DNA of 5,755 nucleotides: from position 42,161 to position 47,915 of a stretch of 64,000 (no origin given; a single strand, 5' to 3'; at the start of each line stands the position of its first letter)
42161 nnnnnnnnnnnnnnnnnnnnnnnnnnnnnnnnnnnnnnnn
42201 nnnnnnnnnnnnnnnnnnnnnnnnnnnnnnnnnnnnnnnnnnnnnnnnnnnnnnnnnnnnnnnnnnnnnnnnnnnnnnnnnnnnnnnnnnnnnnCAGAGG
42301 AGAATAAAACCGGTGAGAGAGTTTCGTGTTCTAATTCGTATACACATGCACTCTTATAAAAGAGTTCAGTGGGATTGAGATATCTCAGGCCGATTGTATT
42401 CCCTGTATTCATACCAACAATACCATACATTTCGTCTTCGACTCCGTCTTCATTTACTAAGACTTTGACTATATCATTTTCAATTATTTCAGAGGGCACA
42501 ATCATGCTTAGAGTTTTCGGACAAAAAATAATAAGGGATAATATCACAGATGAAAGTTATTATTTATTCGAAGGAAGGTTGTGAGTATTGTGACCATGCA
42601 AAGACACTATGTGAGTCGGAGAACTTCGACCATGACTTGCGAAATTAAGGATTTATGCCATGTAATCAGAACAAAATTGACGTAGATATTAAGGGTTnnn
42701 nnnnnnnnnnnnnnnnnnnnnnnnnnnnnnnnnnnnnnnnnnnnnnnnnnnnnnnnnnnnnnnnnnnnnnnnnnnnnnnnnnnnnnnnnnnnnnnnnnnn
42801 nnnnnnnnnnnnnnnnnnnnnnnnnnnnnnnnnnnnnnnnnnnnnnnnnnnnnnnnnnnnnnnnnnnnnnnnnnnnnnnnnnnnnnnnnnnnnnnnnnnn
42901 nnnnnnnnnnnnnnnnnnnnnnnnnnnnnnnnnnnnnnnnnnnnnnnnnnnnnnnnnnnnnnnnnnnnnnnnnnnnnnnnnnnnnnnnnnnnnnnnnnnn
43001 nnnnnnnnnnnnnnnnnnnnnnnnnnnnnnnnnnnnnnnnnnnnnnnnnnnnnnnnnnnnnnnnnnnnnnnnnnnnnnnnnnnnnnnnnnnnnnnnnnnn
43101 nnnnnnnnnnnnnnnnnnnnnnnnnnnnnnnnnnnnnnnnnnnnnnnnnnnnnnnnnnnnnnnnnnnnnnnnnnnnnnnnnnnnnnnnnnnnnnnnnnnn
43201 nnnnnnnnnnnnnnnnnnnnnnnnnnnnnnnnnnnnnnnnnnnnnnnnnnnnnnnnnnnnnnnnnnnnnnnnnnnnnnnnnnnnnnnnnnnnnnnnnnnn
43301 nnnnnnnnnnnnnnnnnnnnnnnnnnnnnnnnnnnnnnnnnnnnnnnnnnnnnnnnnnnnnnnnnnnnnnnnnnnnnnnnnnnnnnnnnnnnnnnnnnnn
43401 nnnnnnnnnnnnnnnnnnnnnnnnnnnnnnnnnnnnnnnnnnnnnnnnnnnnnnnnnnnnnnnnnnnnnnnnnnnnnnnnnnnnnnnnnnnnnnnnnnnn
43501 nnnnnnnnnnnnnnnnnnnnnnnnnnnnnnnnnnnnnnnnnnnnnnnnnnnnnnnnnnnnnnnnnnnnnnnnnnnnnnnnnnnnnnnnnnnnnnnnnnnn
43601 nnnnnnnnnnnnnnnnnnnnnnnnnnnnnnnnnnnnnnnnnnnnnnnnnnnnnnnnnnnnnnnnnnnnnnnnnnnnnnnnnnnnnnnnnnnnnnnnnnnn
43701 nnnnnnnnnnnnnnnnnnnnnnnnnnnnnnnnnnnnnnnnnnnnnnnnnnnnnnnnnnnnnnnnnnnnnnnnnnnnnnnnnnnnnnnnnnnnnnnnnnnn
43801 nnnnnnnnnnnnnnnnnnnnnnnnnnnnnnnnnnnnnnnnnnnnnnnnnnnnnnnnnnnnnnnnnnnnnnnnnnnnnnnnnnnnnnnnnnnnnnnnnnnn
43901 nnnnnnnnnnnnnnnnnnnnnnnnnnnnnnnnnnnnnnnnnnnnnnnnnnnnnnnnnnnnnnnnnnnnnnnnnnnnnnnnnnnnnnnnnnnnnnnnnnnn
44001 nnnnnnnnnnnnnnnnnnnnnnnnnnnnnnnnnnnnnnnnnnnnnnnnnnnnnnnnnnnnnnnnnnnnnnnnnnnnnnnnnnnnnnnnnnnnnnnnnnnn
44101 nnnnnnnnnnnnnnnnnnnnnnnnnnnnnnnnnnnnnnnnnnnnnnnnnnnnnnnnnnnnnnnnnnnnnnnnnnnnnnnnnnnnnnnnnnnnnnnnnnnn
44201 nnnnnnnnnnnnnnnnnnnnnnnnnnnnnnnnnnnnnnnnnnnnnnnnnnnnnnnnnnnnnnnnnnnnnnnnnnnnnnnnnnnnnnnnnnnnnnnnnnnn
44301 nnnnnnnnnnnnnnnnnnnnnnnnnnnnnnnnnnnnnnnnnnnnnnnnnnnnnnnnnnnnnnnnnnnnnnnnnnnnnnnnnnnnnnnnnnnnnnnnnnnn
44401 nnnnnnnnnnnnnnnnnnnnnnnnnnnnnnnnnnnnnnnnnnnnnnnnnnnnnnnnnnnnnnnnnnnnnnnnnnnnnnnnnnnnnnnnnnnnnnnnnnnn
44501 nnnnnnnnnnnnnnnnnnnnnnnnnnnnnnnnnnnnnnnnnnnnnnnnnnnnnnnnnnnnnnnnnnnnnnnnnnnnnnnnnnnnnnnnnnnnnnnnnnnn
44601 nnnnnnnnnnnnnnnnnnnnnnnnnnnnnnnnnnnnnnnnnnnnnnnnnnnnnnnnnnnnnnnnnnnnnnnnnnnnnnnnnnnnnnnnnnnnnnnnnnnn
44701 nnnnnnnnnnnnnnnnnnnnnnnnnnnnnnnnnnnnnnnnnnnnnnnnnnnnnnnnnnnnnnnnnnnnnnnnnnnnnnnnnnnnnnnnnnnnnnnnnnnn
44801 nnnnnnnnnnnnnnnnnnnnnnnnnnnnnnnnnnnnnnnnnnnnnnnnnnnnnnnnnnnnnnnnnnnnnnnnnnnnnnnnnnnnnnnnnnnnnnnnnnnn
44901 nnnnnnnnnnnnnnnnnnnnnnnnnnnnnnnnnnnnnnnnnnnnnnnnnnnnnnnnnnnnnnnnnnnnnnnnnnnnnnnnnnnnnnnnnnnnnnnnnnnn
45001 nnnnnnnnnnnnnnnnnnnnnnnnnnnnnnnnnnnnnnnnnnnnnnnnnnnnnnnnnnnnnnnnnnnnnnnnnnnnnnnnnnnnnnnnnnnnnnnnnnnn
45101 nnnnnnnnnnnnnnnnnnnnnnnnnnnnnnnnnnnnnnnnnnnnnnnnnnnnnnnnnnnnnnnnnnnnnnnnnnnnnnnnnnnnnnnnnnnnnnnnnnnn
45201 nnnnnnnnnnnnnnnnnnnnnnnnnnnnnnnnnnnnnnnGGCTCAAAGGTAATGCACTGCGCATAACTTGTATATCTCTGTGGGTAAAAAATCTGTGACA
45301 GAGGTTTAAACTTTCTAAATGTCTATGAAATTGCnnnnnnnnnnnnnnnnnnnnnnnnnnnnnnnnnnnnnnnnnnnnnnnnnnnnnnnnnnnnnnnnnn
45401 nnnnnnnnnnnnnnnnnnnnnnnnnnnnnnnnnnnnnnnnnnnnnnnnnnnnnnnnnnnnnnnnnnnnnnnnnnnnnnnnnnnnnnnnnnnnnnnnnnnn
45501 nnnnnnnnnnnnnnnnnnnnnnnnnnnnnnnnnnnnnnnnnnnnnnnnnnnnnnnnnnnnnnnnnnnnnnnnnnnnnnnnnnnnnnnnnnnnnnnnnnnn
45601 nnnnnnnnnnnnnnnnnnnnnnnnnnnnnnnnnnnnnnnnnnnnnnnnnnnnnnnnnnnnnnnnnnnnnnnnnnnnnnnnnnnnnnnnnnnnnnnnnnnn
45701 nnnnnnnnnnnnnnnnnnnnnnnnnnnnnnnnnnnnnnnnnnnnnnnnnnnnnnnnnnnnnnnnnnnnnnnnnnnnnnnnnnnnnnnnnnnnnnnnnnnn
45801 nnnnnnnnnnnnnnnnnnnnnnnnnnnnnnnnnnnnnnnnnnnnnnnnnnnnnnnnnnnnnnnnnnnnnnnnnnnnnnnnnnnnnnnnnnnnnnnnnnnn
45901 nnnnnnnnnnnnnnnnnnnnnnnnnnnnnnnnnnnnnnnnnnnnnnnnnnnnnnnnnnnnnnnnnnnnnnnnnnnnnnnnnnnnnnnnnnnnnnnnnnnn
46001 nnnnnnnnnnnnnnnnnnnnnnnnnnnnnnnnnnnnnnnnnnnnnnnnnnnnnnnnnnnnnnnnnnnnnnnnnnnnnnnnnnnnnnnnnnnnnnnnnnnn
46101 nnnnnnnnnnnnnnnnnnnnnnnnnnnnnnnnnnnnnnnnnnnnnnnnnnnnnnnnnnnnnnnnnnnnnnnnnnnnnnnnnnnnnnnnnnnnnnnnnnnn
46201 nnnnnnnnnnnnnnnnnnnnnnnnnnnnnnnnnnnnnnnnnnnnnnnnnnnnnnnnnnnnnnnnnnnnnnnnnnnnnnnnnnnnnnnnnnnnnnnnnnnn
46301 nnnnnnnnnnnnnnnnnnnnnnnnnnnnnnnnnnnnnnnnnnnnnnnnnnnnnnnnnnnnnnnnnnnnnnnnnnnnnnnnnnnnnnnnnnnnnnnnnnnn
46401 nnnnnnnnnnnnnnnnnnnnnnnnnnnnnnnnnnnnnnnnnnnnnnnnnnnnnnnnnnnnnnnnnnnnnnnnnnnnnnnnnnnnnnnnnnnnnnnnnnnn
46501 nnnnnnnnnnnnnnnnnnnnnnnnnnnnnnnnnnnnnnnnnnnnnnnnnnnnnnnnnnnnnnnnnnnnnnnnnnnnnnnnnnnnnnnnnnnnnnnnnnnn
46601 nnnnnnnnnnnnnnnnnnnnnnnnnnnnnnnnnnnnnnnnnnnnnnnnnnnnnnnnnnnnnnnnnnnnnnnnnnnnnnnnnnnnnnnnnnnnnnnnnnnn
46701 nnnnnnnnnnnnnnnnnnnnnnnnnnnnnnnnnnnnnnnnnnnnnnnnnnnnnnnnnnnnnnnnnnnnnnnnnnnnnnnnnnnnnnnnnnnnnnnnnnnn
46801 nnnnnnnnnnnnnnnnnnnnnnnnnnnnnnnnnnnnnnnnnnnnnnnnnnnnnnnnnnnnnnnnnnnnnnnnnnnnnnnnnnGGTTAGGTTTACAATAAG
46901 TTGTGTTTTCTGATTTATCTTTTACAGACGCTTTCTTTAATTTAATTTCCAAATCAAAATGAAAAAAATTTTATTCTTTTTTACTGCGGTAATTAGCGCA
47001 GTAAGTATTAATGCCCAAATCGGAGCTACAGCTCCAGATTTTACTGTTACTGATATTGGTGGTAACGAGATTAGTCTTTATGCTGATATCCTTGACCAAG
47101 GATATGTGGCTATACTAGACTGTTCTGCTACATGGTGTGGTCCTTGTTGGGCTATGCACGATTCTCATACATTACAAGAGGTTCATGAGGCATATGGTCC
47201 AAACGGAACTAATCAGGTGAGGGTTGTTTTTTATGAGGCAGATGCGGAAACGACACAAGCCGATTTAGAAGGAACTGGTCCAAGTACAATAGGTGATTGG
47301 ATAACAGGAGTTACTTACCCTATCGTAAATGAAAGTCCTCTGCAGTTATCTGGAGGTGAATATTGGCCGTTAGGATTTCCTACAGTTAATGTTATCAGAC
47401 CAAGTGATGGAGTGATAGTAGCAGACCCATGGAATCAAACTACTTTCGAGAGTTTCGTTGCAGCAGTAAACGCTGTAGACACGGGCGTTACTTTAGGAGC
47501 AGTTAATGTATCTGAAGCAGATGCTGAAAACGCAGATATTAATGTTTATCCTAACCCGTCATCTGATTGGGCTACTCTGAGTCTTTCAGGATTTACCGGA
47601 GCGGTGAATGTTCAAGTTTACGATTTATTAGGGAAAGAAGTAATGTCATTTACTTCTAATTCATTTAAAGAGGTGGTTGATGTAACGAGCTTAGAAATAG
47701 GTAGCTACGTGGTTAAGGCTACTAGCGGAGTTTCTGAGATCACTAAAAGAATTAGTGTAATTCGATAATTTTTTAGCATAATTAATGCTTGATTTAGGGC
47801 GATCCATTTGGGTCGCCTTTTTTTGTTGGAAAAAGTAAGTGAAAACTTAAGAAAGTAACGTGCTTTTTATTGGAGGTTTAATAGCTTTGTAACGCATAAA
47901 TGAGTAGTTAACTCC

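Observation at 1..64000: At least 16 genes need more than one reading frame, which points to consensus error, chimerism or genome decay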

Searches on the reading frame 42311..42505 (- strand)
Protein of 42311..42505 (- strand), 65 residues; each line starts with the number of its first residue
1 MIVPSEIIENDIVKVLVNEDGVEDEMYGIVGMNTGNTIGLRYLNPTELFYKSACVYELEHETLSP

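Call 71: search_dna_similar(query=window:42311-42505:-, collection=phages, mode=protein, max_rows=8, max_evalue=0.01)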
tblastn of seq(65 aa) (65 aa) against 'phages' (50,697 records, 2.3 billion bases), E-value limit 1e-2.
No match.

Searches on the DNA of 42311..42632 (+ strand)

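Call 70: search_dna_similar(query=window:42311-42632:+, collection=phages, mode=distant, max_rows=8, max_evalue=0.001)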
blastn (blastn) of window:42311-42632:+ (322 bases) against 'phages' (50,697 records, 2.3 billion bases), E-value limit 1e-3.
No match.

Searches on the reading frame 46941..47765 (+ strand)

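Call 10: search_protein_families(library=pfam, proteins=[window:46941-47765:+], max_evalue=0.01)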
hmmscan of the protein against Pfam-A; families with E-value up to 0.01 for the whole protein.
window:46941-47765:+ (275 aa): 4 families
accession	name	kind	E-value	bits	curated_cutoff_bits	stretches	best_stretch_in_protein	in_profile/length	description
PF18962.6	Por_Secre_tail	-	6.5e-12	46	27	1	202-272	1-74/75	Secretion system C-terminal sorting domain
PF00578.27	AhpC-TSA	-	6.8e-05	23.2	26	1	27-96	1-66/124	AhpC/TSA family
PF00085.26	Thioredoxin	-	0.00043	20.7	23.5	1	50-103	14-59/103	Thioredoxin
PF08534.16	Redoxin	-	0.00047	20.4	26.6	1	27-102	2-75/148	Redoxin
